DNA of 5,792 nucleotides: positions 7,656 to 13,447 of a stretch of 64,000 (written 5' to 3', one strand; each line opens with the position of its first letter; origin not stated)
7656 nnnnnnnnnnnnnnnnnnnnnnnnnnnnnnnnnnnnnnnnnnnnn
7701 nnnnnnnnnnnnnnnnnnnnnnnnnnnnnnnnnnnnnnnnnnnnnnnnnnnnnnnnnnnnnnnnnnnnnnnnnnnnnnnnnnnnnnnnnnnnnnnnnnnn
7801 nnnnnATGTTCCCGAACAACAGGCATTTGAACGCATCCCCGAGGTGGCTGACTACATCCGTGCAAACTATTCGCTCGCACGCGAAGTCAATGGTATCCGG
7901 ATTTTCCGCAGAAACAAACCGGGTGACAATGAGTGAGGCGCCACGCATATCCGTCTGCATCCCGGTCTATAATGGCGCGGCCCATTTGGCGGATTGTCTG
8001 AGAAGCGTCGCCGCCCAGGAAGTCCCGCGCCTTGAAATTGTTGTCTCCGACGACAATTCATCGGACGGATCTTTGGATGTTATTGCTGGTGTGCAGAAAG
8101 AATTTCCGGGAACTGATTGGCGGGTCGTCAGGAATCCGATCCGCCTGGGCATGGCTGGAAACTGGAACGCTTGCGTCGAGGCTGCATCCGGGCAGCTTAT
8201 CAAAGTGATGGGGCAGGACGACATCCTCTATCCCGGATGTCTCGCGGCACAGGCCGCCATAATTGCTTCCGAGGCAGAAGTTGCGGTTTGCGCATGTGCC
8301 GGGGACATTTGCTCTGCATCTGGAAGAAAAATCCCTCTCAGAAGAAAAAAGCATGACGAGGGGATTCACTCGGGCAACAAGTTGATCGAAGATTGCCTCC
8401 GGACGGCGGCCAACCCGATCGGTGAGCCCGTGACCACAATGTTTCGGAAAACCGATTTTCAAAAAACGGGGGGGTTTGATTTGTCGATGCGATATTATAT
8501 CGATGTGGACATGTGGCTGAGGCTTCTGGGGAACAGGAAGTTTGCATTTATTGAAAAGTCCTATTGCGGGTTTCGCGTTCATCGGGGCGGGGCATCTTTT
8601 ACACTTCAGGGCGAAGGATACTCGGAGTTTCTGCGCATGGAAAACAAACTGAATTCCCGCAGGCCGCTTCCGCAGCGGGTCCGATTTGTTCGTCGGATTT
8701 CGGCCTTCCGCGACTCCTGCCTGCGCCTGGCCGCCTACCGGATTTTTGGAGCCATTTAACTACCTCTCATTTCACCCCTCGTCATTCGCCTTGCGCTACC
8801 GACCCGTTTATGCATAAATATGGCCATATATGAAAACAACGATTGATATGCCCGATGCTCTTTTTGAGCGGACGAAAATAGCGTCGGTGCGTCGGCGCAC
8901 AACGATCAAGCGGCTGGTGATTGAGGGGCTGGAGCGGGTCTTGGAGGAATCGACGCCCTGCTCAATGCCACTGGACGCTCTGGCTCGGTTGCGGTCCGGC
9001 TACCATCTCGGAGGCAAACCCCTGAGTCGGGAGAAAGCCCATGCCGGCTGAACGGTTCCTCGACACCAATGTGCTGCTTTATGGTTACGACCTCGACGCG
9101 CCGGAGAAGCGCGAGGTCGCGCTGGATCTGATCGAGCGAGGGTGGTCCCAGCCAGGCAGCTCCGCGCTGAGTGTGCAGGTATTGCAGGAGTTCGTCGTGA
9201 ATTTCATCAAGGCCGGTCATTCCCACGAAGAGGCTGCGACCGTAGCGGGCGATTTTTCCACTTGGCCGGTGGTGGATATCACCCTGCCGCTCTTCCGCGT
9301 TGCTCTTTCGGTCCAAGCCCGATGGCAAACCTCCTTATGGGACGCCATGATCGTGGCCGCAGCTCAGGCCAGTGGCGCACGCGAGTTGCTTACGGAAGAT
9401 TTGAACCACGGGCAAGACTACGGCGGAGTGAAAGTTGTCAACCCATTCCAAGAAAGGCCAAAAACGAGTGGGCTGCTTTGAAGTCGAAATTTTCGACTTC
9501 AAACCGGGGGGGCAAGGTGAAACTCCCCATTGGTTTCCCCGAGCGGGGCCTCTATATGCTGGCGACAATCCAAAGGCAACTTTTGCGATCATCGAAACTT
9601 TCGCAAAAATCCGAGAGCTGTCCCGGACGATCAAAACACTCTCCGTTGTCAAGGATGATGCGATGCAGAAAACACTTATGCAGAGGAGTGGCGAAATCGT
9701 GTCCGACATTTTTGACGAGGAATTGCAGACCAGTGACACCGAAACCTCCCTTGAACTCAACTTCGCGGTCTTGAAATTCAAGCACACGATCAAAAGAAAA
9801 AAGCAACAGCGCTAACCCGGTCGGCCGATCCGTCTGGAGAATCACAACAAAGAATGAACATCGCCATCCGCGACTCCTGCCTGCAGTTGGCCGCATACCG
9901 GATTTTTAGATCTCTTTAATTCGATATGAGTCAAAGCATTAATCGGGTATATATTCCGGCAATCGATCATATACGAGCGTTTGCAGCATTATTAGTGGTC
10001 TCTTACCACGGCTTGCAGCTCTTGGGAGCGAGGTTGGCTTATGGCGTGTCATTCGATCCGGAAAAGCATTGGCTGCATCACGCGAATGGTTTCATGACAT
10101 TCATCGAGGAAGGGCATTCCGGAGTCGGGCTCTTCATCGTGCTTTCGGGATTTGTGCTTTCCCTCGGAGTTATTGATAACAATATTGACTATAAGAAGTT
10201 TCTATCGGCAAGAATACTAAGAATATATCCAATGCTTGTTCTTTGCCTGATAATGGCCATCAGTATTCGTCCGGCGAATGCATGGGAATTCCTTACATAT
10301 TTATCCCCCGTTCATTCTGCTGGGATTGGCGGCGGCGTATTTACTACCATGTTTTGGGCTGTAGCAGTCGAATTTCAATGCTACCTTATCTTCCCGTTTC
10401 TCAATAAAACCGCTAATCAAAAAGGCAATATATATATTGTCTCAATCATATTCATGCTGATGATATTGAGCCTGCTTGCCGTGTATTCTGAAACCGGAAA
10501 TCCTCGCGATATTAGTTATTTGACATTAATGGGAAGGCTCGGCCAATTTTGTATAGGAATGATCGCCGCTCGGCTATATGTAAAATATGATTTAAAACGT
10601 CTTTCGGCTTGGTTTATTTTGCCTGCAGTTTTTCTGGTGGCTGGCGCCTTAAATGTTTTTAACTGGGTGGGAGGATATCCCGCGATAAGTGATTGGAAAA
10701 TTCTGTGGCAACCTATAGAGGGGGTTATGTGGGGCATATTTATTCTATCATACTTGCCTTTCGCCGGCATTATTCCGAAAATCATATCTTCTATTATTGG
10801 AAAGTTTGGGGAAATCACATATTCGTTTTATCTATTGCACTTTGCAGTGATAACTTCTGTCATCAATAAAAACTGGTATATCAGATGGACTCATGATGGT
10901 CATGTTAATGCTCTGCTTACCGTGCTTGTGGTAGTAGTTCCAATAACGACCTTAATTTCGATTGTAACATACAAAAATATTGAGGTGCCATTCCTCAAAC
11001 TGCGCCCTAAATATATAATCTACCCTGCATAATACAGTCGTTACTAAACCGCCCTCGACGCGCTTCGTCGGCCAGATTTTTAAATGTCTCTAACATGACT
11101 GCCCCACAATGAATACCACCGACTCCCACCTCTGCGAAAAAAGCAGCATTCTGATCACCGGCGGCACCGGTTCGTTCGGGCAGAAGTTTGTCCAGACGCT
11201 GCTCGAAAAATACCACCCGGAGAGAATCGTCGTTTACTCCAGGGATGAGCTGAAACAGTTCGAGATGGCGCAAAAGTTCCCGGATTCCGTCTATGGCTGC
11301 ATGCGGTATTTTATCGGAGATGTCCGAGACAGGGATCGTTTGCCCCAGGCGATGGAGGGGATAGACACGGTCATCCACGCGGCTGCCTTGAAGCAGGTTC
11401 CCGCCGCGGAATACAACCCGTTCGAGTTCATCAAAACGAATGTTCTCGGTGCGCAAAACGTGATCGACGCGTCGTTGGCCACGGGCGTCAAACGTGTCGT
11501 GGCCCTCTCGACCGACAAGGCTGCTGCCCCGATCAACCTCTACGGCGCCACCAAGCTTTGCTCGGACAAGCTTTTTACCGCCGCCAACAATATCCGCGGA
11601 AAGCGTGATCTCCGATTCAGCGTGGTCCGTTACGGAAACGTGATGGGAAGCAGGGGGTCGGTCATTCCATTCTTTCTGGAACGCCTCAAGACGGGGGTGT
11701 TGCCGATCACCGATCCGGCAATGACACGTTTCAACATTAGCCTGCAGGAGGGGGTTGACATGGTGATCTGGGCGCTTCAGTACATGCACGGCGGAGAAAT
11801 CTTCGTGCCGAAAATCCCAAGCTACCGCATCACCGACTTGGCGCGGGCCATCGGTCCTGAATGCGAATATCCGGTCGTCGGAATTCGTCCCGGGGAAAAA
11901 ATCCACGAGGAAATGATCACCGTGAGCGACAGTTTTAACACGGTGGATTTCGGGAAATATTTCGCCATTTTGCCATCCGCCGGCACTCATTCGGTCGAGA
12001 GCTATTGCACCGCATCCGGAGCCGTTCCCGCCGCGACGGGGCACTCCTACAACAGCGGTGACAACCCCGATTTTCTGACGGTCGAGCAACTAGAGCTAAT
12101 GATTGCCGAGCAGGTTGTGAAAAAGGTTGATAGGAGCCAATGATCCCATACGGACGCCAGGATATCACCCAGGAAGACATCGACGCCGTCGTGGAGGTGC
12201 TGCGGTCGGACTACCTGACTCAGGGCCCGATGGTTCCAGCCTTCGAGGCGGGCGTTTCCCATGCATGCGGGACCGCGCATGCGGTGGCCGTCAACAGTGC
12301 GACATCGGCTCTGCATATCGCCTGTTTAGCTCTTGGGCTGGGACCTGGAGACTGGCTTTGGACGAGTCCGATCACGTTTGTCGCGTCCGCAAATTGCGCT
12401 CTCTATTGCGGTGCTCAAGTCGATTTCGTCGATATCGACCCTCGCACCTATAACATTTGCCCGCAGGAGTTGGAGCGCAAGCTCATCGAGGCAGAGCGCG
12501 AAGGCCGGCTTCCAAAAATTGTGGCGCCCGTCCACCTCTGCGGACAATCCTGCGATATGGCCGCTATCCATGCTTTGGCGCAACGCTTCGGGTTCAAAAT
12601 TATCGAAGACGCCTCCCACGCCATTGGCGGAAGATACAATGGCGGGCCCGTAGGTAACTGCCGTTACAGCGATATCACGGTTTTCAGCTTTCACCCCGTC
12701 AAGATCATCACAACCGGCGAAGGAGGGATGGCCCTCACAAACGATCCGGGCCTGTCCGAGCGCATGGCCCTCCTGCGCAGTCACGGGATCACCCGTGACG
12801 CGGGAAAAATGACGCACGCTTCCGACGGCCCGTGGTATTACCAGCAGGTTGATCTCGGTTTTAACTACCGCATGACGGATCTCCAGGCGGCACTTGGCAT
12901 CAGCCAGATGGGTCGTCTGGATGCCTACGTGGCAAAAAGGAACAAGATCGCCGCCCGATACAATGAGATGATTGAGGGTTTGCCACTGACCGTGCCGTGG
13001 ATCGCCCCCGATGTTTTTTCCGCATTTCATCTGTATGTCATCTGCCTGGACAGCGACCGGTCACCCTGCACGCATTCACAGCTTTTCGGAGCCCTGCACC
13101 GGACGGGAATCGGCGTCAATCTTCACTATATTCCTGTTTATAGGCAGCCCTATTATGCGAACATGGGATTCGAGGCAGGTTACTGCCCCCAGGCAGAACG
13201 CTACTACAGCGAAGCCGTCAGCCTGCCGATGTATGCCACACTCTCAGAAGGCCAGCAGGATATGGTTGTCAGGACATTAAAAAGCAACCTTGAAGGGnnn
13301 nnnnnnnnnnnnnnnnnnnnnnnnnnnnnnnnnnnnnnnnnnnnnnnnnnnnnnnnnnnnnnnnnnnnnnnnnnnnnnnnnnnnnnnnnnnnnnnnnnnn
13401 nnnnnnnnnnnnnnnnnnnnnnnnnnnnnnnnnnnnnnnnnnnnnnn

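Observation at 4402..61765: Recurrent module: polyprenyl-phosphate-type GT2 + SAM methyltransferase + GT-C-like membrane protein, with seven GT-C-like proteins in one locus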

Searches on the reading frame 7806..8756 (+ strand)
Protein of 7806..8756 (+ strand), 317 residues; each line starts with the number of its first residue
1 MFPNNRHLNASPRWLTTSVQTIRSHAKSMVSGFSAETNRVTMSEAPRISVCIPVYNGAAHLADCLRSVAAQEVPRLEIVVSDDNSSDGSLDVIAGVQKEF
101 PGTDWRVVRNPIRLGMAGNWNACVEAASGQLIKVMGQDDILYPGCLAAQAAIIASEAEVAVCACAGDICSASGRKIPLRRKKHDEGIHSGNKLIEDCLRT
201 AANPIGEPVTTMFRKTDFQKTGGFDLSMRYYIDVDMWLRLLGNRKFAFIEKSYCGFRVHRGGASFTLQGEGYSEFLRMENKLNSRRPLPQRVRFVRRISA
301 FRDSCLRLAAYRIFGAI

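Call 5: search_protein_families(library=pfam, proteins=[window:7806-8756:+], max_evalue=0.001)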
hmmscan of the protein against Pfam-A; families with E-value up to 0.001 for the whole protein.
window:7806-8756:+ (317 aa): 3 families
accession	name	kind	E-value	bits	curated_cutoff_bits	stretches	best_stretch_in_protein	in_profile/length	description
PF00535.33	Glycos_transf_2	-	2.5e-26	93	23.3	1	49-219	1-165/168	Glycosyl transferase family 2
PF13641.12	Glyco_tranf_2_3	-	2.8e-12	47.6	27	1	46-160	1-117/230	Glycosyltransferase like family 2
PF10111.15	Glyco_tranf_2_2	-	6.9e-05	22.9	27.3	1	49-245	1-204/276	Glycosyltransferase like family 2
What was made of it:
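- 7806..8759 (+): Ordinary (glycan-extending type) GT2, a conserved fourth gene of module (i). The true start is probably near 7930. PF00535 93 bits (call 5).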

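Call 79: search_protein_families(library=ncbifam, proteins=[window:7806-8756:+], max_evalue=0.00001)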
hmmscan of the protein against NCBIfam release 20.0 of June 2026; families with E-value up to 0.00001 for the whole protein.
window:7806-8756:+ (317 aa): 14 families
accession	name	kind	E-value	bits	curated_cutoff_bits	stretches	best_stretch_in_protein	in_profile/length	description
NF007482.0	PRK10073.1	equivalog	2.8e-17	62.7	423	1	42-175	2-131/334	glycosyltransferase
NF041875.1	EPS_EpsD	equivalog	3.1e-15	56.4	370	1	48-256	1-206/325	exopolysaccharide biosynthesis glycosyltransferase EpsD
TIGR03965.1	mycofact_glyco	equivalog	3.5e-14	52.5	280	1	34-241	62-264/467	mycofactocin biosynthesis glycosyltransferase MftF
NF053739.1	GlytfEpsEBac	equivalog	5.8e-14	51.7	450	1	46-243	1-190/265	glycosyltransferase EpsE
NF050050.1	ProtGlycPglI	equivalog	3.5e-13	49.6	500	1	46-148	2-103/306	GalNAc(5)-diNAcBac-PP-undecaprenol beta-1,3-glucosyltransferase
TIGR03111.1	glyc2_xrt_Gpos1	hypoth_equivalog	6.4e-12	45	363.95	1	38-170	41-171/439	TIGR03111 family XrtG-associated glycosyltransferase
TIGR04283.1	glyco_like_mftF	equivalog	2.3e-11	43.7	182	1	48-160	1-104/221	TIGR04283 family arsenosugar biosynthesis glycosyltransferase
TIGR03937.1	PgaC_IcaA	equivalog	2.9e-10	39.7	422.3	1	35-147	34-144/407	poly-beta-1,6-N-acetyl-D-glucosamine synthase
NF047683.1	TeichurnBiosyTuaG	equivalog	1.7e-09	37.7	400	1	43-243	3-189/252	teichuronic acid biosynthesis protein TuaG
NF038302.1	EPS_HpsE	equivalog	1.2e-08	34.3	300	1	48-160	3-118/307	hormogonium polysaccharide biosynthesis glycosyltransferase HpsE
TIGR04242.1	nodulat_NodC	equivalog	6.2e-08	32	550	1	18-169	23-169/395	chitooligosaccharide synthase NodC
TIGR03472.1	HpnI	equivalog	3.4e-07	29.4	310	1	36-115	31-110/373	bacteriohopanetetrol glucosamine biosynthesis glycosyltransferase HpnI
TIGR03469.1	HpnB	hypoth_equivalog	6.5e-07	28.7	379.25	1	37-104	35-103/386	hopene-associated glycosyltransferase HpnB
NF038299.1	EPS_HpsN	equivalog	4.4e-06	25.9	425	1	46-163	1-116/317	hormogonium polysaccharide biosynthesis glycosyltransferase HpsN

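Call 81: search_solved_structures(query=window:7806-8756:+, max_evalue=0.001)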
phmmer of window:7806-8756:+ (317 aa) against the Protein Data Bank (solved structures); distinct sequences matched with E-value up to 0.001: 16.
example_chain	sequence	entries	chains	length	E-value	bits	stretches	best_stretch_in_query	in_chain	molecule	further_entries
2z87_A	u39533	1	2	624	6.6e-11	45.2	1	39-261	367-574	Chondroitin synthase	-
2z86_A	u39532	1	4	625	6.7e-11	45.1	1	39-261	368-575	Chondroitin synthase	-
9omj_A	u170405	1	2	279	8.2e-08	35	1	45-149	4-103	Glycosyltransferase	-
9omh_A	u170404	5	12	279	1.3e-07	34.4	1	48-149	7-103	Glycosyltransferase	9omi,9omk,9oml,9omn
9omm_A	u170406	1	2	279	1.3e-07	34.3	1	48-149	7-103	Glycosyltransferase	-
3bcv_A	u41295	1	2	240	2.7e-07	33.3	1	42-141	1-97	Putative glycosyltransferase protein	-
6yv7_B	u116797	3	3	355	6.3e-07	32.1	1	45-164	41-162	Glycosyl transferase, family 2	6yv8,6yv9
6yv7_A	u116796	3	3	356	6.4e-07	32.1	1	45-164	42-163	Glycosyl transferase, family 2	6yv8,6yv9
6p61_A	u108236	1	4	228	2e-06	30.4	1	41-141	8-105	Glycosyltransferase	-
9jma_A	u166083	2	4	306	5.5e-06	29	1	48-155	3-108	GalNAc(5)-diNAcBac-PP-undecaprenol beta-1,3-glucosyltransferase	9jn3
5hea_A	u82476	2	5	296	1.1e-05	28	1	46-162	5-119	Putative glycosyltransferase (GalT1)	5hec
5tze_C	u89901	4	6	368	1.1e-05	28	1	47-155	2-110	Glycosyl transferase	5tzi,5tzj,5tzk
5tz8_A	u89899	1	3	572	3.4e-05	26.4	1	47-155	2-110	Glycosyl transferase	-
8vh7_A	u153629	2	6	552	0.00029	23.3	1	16-165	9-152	Heparosan synthase B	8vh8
8viw_A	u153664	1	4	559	0.0003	23.3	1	16-165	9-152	Heparosan synthase B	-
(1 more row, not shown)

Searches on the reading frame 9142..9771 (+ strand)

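Call 5: search_protein_families(library=pfam, proteins=[window:9142-9771:+], max_evalue=0.001)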
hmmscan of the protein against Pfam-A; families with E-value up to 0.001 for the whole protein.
window:9142-9771:+ (210 aa): 1 family
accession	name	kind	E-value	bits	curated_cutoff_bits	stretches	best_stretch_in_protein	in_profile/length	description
PF10543.14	ORF6N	-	0.00079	20.1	27.8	0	107-143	49-86/86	ORF6N domain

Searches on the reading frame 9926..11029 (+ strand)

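Call 5: search_protein_families(library=pfam, proteins=[window:9926-11029:+], max_evalue=0.001)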
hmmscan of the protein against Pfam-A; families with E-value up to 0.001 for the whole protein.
window:9926-11029:+ (368 aa): 1 family
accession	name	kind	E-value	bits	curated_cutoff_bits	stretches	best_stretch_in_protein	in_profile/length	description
PF01757.29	Acyl_transf_3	-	3.1e-31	109.1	31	1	11-349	2-325/326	Acyltransferase domain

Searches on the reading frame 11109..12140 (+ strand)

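Call 5: search_protein_families(library=pfam, proteins=[window:11109-12140:+], max_evalue=0.001)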
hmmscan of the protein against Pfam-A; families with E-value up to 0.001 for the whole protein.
window:11109-12140:+ (344 aa): 10 families
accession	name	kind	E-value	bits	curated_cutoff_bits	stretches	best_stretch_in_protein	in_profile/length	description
PF02719.21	Polysacc_synt_2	-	1.5e-100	336.7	20.2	1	14-287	1-291/293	Polysaccharide biosynthesis protein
PF01370.27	Epimerase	-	1.2e-25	90.8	20.9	1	14-206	1-208/240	NAD dependent epimerase/dehydratase family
PF01073.25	3Beta_HSD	-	2.6e-17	63.2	22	1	15-141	1-122/280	3-beta hydroxysteroid dehydrogenase/isomerase family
PF16363.11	GDP_Man_Dehyd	-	3.2e-15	56.9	27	1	15-137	1-131/332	GDP-mannose 4,6 dehydratase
PF13460.12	NAD_binding_10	-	4.7e-11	43.3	27.2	1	18-140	1-103/184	NAD(P)H-binding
PF04321.23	RmlD_sub_bind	-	2.7e-09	36.9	27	1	13-184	2-157/287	RmlD substrate binding domain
PF05368.20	NmrA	-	6e-08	33.1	27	1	10-131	1-103/298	NmrA-like family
PF07993.18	NAD_binding_4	-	6.7e-08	32.4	20.1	1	16-137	1-138/258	Male sterility protein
PF08659.16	KR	-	3.5e-05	24.2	22.6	1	13-94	2-91/180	KR domain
PF00106.31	adh_short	-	5.6e-05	23.1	26.6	1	14-176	3-180/195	short chain dehydrogenase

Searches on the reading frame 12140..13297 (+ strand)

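Call 5: search_protein_families(library=pfam, proteins=[window:12140-13297:+], max_evalue=0.001)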
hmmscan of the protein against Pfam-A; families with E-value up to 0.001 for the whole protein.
window:12140-13297:+ (386 aa): 1 family
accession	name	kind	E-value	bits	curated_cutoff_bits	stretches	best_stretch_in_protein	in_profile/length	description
PF01041.23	DegT_DnrJ_EryC1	-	1.1e-108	364.1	19.8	1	8-380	2-359/360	DegT/DnrJ/EryC1/StrS aminotransferase family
